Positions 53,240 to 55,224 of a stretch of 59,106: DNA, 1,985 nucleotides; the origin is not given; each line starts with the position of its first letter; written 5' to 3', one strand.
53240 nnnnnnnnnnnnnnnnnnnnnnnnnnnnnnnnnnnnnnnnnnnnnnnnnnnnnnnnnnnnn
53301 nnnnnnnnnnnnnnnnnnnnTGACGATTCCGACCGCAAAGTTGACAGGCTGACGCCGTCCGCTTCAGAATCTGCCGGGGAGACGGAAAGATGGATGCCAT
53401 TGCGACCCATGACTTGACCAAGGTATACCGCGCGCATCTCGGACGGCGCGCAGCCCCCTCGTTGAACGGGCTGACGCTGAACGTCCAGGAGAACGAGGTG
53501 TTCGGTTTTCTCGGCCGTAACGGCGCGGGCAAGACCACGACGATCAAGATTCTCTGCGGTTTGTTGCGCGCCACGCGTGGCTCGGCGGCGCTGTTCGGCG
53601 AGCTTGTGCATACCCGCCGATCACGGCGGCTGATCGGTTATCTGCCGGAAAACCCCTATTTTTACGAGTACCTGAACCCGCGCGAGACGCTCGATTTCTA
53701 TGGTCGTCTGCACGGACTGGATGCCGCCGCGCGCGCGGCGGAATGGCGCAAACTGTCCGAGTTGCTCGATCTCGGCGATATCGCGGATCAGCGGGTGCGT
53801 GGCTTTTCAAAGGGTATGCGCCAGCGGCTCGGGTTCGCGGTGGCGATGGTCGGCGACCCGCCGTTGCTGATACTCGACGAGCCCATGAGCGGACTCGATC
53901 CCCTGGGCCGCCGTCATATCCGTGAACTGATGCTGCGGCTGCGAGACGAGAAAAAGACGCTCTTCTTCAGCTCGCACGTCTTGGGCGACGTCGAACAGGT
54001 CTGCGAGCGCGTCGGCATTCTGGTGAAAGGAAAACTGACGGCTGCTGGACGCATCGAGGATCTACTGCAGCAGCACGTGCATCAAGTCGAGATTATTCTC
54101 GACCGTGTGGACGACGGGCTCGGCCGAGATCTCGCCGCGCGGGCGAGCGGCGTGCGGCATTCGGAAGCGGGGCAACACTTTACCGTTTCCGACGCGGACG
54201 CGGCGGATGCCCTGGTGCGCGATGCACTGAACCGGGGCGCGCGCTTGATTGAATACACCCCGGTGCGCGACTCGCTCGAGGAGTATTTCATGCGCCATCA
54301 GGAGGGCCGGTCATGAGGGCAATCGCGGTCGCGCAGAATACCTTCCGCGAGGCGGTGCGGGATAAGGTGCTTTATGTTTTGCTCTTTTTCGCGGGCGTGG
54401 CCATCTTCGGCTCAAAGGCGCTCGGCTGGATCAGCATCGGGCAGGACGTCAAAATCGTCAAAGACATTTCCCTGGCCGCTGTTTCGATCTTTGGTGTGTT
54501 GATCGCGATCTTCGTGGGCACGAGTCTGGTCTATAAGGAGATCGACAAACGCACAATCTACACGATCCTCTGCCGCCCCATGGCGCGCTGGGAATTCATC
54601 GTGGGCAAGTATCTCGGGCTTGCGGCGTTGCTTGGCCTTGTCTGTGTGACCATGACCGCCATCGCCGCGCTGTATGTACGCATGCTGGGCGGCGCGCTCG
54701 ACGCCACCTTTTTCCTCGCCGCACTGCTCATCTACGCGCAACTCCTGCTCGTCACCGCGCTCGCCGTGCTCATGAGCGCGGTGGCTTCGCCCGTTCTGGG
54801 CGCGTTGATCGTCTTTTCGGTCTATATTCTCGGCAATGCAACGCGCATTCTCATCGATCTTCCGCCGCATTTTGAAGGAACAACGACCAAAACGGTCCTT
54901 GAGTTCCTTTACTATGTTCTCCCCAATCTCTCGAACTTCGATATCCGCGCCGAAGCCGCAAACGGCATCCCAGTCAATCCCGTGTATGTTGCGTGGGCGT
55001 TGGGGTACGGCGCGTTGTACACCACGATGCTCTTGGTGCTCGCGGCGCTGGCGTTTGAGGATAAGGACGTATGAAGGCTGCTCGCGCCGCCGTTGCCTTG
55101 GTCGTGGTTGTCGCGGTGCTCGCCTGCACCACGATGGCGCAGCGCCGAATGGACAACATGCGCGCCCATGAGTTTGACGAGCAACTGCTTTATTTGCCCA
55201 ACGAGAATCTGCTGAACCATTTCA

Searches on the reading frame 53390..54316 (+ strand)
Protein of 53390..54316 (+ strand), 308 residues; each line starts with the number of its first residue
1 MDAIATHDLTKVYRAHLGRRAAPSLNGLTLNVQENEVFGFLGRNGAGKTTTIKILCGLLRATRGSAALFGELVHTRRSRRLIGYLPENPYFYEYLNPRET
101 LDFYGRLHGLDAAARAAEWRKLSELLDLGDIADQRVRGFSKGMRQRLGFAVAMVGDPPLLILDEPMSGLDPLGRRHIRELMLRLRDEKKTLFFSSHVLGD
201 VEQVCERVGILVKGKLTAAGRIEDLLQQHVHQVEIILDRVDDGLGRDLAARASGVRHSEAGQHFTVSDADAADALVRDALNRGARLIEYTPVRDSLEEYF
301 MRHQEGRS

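Call 69: search_protein_families(library=pfam, proteins=[window:53390-54316:+], max_evalue=0.01)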
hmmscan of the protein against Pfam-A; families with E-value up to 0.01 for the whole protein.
window:53390-54316:+ (308 aa): 2 families
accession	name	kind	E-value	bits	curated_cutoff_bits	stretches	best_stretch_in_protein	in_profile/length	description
PF00005.33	ABC_tran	-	1.1e-26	94.5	25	1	25-166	1-136/137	ABC transporter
PF13304.12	AAA_21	-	3.7e-13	50.6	27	1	125-196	224-298/304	AAA domain, putative AbiEii toxin, Type IV TA system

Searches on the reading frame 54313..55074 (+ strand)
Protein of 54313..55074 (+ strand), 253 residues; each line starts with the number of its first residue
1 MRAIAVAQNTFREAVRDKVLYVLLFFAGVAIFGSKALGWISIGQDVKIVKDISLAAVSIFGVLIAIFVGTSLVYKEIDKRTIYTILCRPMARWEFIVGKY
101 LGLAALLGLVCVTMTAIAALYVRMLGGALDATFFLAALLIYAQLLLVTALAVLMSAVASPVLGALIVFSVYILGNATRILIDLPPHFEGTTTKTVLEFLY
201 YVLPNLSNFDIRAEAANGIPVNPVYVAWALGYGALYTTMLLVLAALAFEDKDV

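Call 69: search_protein_families(library=pfam, proteins=[window:54313-55074:+], max_evalue=0.01)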
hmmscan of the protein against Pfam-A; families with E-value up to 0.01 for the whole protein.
window:54313-55074:+ (253 aa): 3 families
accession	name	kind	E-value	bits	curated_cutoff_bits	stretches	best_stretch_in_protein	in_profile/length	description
PF12679.13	ABC2_membrane_2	-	2e-11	44.1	27.2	1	5-253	2-283/283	ABC-2 family transporter protein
PF12730.13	ABC2_membrane_4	-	1.2e-05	25.8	27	1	22-172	21-166/179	ABC-2 family transporter protein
PF01061.29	ABC2_membrane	-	0.00014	22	26.9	1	5-172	5-170/211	ABC-2 type transporter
